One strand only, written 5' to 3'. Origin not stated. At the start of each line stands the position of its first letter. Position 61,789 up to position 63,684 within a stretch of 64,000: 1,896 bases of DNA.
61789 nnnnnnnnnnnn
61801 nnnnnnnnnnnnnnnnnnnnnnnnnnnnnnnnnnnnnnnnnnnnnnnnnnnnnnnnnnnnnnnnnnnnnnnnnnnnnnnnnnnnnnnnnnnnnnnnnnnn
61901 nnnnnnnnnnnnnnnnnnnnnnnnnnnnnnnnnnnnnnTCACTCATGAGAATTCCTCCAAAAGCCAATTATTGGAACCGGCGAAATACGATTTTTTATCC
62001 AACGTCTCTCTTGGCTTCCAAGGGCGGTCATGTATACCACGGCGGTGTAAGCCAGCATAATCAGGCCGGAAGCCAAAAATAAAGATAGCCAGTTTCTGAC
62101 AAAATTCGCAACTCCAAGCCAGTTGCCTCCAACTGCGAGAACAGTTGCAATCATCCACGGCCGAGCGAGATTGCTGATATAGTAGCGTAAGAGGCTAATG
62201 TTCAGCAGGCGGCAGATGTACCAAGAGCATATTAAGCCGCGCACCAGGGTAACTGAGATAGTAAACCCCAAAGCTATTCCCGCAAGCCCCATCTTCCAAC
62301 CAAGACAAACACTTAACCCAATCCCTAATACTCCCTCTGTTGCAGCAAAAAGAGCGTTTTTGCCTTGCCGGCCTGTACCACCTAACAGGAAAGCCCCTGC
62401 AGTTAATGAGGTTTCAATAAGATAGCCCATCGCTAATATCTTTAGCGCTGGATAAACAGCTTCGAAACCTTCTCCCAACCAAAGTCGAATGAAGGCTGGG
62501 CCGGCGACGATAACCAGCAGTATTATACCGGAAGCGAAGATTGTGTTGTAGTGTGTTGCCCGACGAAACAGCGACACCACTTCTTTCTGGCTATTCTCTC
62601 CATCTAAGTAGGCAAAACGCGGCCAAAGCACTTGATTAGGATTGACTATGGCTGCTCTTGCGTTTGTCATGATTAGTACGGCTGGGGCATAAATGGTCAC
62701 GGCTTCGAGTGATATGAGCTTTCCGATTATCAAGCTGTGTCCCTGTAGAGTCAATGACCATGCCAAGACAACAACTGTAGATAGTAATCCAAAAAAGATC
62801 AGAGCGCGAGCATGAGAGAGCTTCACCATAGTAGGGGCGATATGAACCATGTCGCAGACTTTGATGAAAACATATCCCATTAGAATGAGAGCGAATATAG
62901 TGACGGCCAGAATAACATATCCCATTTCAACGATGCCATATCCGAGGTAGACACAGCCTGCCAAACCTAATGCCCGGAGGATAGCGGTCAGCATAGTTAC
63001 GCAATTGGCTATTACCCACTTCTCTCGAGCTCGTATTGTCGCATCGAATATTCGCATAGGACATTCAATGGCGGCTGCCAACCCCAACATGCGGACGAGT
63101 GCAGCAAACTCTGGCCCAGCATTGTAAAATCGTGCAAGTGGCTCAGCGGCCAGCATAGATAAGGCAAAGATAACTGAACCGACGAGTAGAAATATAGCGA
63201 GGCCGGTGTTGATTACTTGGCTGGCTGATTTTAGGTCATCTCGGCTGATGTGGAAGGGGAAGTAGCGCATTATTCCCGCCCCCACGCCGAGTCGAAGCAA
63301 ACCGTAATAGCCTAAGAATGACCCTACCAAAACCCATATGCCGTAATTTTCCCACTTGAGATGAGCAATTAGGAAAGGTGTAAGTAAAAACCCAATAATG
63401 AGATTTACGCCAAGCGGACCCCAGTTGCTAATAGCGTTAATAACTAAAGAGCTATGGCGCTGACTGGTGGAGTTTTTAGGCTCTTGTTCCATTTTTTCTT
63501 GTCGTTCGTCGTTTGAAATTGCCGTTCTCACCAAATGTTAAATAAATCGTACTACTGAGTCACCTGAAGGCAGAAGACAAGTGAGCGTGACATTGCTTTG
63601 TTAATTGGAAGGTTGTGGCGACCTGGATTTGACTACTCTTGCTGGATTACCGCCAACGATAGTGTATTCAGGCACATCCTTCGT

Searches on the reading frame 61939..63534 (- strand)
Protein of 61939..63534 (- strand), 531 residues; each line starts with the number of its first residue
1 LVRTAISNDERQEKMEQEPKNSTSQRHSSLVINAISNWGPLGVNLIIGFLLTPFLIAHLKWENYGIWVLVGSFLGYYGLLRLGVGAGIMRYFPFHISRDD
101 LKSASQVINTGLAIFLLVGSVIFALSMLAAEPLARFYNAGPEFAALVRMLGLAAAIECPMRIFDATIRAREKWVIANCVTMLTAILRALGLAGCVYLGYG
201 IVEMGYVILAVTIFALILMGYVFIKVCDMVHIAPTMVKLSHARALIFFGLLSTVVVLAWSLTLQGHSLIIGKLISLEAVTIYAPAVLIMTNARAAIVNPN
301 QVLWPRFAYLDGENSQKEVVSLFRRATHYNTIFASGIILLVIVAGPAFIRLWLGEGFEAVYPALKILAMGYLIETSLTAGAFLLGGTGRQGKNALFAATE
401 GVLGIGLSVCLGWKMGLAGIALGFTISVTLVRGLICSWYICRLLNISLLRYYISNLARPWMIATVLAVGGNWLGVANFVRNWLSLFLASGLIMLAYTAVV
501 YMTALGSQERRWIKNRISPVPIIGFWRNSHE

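Call 80: search_protein_families(library=pfam, proteins=[window:61939-63534:-], max_evalue=0.0001)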
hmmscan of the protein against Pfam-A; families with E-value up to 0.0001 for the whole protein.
window:61939-63534:- (531 aa): 1 family
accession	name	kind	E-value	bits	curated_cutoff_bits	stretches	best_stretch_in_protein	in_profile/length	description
PF13440.11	Polysacc_synt_3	-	1.9e-11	44.2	23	1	108-359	47-290/293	Polysaccharide biosynthesis protein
